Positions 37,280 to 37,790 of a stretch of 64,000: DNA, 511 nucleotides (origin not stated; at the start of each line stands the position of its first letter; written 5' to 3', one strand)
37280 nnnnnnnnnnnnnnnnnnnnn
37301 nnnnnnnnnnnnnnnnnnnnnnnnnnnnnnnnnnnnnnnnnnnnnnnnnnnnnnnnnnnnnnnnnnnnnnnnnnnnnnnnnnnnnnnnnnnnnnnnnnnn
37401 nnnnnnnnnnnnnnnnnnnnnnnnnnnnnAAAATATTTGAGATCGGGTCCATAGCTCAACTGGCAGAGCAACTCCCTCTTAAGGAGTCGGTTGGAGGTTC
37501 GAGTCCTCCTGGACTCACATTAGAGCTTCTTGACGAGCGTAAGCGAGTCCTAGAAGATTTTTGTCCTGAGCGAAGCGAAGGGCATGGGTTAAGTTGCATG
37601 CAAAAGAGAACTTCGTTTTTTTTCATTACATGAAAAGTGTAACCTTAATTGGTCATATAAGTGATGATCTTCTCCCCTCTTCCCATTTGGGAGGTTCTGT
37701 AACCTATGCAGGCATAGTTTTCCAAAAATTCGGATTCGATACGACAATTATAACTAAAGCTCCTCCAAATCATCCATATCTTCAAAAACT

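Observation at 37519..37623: All visible members of the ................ element family are co-oriented with local transcription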

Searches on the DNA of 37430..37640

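Call 9: search_rna_families(source=window, start=37430, end=37640, threshold=evalue, max_evalue=10, show_alignments=3)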
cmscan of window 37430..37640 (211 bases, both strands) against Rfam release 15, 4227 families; matches with E-value up to 10: 5.
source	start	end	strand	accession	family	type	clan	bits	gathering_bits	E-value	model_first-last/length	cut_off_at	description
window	37445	37517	+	RF00005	tRNA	Gene; tRNA;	CL00001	67.6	29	4.6e-15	1-71/71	no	tRNA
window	37445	37518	-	RF04354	Plastid-ycf2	Cis-reg;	-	25.6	65.7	0.0018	1-75/75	no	Plastid-ycf2 5UTR RNA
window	37484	37516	+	RF01684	mascRNA-menRNA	Gene;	-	16.4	42.5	0.61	1-56/56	no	MALAT1-associated small cytoplasmic RNA/MEN beta RNA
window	37455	37521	+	RF03078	chrB-a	Cis-reg;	-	12.4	43.9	7.1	1-80/80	no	chrB-a RNA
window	37430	37485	-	RF02166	PVT1_3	Gene; lncRNA;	-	10.2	45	1.5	1-52/95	3'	Pvt1 oncogene conserved region 3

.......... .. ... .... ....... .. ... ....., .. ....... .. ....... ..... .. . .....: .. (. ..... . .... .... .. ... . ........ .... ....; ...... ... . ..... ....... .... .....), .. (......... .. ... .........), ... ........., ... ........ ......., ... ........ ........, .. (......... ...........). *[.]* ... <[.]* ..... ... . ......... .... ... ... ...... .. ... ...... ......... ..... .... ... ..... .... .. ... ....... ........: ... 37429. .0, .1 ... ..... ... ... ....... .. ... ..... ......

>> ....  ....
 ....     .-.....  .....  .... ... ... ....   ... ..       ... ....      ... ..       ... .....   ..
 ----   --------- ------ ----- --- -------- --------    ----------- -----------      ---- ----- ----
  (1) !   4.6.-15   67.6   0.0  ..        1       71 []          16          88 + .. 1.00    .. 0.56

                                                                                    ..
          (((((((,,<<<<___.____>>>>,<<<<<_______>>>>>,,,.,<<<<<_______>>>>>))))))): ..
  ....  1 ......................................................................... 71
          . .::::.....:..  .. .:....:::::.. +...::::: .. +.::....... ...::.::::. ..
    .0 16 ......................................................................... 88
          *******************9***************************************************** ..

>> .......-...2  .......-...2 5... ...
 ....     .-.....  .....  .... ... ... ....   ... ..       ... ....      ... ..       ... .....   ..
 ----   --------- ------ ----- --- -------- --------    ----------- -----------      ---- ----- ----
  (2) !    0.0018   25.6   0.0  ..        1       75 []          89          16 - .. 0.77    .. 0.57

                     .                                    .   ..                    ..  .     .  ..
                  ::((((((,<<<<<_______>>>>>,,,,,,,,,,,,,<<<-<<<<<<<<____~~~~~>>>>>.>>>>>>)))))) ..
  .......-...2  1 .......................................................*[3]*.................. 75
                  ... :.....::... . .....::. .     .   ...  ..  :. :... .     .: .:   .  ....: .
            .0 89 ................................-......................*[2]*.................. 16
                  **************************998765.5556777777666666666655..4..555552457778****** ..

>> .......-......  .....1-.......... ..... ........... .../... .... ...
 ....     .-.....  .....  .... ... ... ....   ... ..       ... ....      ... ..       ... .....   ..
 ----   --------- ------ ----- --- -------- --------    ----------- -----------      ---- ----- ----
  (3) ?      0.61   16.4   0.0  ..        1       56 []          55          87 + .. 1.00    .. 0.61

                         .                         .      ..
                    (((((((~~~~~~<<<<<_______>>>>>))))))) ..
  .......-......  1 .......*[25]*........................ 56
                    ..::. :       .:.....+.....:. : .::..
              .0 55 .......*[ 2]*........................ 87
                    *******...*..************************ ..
